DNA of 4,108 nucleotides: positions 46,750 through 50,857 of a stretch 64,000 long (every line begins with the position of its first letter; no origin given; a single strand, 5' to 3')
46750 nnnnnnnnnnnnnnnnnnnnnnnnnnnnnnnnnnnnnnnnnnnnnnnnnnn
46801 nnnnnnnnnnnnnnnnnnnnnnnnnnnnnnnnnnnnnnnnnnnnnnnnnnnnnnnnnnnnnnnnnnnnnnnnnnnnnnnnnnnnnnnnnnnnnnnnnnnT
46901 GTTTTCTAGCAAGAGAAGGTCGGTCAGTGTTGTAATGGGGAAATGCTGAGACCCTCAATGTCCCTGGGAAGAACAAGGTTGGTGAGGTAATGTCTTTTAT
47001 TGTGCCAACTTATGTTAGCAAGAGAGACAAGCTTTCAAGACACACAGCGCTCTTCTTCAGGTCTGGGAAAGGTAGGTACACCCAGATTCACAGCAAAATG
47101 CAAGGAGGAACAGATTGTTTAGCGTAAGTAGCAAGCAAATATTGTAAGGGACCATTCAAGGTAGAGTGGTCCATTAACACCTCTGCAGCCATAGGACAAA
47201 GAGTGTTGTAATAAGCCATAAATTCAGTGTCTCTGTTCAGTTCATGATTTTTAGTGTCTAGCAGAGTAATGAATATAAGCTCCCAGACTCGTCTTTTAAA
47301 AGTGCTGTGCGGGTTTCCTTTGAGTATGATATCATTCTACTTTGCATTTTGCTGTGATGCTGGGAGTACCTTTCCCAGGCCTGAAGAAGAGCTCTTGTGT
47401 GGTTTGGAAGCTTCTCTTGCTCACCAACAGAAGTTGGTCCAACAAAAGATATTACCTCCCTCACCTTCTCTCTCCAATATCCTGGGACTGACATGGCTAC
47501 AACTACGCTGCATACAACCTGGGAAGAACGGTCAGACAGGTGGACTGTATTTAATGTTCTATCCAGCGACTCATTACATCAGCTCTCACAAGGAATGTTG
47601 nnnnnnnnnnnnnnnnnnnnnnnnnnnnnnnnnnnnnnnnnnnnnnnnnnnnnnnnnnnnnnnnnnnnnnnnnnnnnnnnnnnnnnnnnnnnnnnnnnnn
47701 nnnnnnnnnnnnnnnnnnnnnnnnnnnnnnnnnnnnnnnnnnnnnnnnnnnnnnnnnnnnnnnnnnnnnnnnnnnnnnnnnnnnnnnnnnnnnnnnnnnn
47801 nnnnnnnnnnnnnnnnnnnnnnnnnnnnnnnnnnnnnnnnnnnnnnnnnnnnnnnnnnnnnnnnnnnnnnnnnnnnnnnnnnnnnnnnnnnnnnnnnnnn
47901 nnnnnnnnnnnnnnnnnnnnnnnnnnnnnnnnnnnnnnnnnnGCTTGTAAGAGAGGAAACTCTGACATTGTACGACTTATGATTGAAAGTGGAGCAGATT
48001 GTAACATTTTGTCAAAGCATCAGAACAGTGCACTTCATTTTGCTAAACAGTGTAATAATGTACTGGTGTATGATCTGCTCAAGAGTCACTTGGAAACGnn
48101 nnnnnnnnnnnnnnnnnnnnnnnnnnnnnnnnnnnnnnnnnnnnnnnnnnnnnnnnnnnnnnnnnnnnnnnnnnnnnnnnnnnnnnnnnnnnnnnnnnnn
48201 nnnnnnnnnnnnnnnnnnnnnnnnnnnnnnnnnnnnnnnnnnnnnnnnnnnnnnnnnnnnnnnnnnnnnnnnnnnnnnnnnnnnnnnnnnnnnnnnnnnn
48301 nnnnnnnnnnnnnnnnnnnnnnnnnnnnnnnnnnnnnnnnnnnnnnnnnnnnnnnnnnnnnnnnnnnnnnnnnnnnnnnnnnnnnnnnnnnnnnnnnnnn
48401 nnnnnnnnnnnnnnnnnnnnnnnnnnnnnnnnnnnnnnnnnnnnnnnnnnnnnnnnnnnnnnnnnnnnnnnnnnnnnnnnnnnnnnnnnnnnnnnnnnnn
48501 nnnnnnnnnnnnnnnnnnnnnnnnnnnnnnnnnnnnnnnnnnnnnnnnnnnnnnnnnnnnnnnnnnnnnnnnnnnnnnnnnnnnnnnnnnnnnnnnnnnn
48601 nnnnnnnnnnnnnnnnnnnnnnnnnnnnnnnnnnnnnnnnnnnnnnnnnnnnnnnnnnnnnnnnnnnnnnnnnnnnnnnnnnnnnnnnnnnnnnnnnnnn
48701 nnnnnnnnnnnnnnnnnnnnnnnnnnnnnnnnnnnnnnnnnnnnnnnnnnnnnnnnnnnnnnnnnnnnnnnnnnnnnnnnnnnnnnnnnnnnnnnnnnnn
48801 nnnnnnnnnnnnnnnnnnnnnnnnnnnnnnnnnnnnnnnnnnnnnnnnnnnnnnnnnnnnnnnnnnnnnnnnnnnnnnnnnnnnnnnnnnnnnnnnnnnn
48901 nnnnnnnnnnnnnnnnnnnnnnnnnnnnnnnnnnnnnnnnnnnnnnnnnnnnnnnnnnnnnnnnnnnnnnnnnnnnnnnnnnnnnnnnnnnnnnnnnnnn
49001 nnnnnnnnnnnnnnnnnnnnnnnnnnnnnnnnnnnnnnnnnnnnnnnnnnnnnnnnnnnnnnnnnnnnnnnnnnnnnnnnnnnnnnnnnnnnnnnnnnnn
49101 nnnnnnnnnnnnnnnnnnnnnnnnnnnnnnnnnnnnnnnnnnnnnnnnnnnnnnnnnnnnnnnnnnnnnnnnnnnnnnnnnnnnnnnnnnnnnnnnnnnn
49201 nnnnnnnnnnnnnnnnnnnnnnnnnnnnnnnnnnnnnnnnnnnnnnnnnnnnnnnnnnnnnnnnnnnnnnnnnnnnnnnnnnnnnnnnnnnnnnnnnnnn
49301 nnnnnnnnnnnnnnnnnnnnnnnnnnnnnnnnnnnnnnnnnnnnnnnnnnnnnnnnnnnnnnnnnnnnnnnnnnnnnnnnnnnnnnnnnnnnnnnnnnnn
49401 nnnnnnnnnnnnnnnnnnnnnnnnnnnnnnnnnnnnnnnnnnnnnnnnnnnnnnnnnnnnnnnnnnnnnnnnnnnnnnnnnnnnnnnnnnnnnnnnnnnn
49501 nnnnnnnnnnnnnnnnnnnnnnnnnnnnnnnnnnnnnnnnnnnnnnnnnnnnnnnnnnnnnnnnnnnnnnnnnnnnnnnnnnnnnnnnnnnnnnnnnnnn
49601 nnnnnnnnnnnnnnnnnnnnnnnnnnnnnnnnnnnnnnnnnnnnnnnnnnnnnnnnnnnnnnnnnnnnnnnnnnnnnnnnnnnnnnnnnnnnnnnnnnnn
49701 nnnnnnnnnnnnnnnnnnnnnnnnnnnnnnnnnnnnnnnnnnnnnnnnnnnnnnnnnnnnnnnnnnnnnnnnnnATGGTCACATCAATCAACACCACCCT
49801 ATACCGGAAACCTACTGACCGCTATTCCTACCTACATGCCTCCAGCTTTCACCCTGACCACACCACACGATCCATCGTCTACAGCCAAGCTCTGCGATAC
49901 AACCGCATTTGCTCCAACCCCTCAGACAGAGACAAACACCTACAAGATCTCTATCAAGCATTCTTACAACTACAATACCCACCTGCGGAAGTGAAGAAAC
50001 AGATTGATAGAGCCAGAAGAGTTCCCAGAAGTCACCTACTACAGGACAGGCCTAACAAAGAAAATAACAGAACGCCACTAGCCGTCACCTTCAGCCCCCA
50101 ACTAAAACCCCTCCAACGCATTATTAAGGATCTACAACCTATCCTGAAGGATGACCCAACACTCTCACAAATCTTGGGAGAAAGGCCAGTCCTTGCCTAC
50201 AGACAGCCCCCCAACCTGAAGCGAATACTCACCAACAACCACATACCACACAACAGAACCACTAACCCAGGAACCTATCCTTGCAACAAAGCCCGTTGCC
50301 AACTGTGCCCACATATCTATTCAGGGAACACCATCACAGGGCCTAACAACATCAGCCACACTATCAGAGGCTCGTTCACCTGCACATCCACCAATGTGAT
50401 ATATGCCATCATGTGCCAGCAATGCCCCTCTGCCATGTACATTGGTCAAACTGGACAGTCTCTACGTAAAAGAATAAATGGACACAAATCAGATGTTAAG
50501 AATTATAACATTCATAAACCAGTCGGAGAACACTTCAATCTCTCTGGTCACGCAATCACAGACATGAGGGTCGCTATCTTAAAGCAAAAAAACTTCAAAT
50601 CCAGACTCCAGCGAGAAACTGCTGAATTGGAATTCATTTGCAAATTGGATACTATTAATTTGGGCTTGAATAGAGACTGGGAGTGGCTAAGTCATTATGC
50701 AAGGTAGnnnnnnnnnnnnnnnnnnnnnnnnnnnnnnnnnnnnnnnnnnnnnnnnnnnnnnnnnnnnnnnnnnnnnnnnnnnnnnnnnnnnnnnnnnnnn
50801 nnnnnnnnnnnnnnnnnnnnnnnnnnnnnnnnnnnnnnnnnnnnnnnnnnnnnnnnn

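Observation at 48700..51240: Near-intact Penelope-like element with a hammerhead-like ribozyme core in its tail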

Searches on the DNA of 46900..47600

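Call 5: search_rna_families(source=window, start=46900, end=47600, threshold=evalue, max_evalue=10, show_alignments=5)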
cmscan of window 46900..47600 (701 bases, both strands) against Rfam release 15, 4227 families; matches with E-value up to 10: 6.
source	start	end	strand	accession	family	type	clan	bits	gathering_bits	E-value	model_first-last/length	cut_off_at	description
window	47574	47600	+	RF01037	mir-644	Gene; miRNA;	-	16.5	96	2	1-27/73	3'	mir-644 microRNA precursor family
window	47373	47454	+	RF00411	SNORA9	Gene; snRNA; snoRNA; HACA-box;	CL00027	15.3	85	1.8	1-133/133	no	Small nucleolar RNA SNORA9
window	47219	47253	-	RF00221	SNORD43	Gene; snRNA; snoRNA; CD-box;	CL00059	15.1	45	4.2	1-64/64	no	Small nucleolar RNA SNORD43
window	47232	47345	+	RF02431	SpF22_sRNA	Gene; sRNA;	-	13.5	55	7.8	1-140/140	no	Streptococcus sRNA SpF22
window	47153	47275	-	RF02081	STnc550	Gene; sRNA;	-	13.2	48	1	1-388/388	no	Enterobacterial sRNA STnc550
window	47492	47510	-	RF02182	ST7-AS2_2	Gene; lncRNA;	-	10.7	45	9.8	1-47/47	no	ST7 antisense RNA 2 conserved region 2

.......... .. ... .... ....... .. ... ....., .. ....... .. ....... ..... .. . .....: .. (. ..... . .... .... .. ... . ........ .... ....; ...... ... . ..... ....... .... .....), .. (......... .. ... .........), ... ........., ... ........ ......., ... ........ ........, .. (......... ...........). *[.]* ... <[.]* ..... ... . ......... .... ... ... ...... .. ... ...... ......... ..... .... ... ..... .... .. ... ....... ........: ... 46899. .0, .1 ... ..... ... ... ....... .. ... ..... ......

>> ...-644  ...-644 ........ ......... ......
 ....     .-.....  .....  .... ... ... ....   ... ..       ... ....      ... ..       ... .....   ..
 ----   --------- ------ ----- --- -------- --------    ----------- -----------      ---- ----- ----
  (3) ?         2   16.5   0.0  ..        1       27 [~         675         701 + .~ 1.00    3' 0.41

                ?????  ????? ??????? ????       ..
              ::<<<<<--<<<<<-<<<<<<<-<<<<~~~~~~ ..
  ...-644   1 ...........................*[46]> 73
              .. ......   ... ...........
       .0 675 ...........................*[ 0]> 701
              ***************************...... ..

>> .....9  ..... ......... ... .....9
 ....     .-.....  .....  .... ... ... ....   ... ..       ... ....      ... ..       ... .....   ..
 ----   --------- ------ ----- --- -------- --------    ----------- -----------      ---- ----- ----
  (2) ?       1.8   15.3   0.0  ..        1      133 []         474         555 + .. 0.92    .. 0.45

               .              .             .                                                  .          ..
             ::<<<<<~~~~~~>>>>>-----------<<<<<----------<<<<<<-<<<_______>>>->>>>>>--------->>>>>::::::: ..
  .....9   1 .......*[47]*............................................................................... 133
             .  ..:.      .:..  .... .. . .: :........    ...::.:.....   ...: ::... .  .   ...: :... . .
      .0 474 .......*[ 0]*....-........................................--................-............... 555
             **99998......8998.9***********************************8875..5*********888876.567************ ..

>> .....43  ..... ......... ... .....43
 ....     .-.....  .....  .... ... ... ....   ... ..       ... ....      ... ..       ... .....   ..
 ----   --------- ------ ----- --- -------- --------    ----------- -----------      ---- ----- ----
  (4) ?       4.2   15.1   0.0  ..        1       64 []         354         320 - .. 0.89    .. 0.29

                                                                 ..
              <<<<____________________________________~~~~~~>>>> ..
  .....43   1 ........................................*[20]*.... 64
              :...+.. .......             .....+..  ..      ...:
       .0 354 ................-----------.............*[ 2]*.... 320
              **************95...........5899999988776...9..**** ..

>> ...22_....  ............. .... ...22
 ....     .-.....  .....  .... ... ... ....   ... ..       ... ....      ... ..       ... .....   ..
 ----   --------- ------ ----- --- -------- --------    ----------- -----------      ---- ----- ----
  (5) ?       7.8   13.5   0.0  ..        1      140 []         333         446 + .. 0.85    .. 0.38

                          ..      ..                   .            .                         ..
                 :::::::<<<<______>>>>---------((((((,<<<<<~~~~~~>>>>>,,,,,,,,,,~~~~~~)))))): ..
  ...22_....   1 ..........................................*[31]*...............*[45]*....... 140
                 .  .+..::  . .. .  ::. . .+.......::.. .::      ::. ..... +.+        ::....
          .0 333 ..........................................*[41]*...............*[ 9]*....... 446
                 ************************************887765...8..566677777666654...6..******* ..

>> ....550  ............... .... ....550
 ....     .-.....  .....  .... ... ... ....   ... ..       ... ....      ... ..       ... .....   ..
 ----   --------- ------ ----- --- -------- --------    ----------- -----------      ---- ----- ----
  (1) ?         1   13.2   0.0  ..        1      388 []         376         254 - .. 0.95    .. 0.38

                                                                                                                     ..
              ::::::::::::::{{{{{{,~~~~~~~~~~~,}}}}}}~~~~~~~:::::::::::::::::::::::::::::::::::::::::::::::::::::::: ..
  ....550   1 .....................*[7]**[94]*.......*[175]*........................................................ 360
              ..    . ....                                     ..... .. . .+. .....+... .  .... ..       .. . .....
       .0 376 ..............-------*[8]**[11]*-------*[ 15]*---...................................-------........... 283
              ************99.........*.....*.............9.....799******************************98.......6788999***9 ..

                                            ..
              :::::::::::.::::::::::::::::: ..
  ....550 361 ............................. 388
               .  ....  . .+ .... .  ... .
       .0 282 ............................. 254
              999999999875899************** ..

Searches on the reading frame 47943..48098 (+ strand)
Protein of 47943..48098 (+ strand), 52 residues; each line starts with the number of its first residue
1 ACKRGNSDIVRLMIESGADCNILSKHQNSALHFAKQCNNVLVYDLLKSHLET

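Call 72: search_protein_families(library=pfam, proteins=[window:47943-48098:+], max_evalue=1)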
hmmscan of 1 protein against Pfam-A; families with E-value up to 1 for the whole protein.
seq(52 aa): 5 families
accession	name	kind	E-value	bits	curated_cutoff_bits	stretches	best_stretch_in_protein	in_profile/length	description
PF00023.36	Ank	-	5.6e-07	30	21.1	1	1-23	9-31/33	Ankyrin repeat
PF12796.13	Ank_2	-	2.8e-06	28.3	27.3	1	1-46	36-79/90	Ankyrin repeats (3 copies)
PF13637.12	Ank_4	-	1.4e-05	25.7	22.7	1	1-39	4-42/50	Ankyrin repeats (many copies)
PF13857.12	Ank_5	-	2.9e-05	24.8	27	1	1-34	23-56/56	Ankyrin repeats (many copies)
PF13606.12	Ank_3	-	0.00012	22.6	22.3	1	1-22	9-30/30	Ankyrin repeat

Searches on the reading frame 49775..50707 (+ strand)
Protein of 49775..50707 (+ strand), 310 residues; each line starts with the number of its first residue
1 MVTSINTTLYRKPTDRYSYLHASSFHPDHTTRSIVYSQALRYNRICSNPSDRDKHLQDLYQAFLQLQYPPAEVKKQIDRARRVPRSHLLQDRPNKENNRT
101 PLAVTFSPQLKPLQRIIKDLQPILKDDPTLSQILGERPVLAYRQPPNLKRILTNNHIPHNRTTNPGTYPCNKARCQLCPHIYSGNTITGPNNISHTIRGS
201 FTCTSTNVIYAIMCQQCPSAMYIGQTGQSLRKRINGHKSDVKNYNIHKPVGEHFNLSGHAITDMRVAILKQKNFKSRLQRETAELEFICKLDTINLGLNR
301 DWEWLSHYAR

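Call 6: search_protein_families(library=pfam, proteins=[window:49775-50707:+], max_evalue=0.01)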
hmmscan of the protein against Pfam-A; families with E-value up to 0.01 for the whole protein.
window:49775-50707:+ (310 aa): 1 family
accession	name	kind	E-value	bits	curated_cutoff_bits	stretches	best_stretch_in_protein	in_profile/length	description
PF01541.30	GIY-YIG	-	8.7e-05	23.2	22.6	1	208-257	3-50/78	GIY-YIG catalytic domain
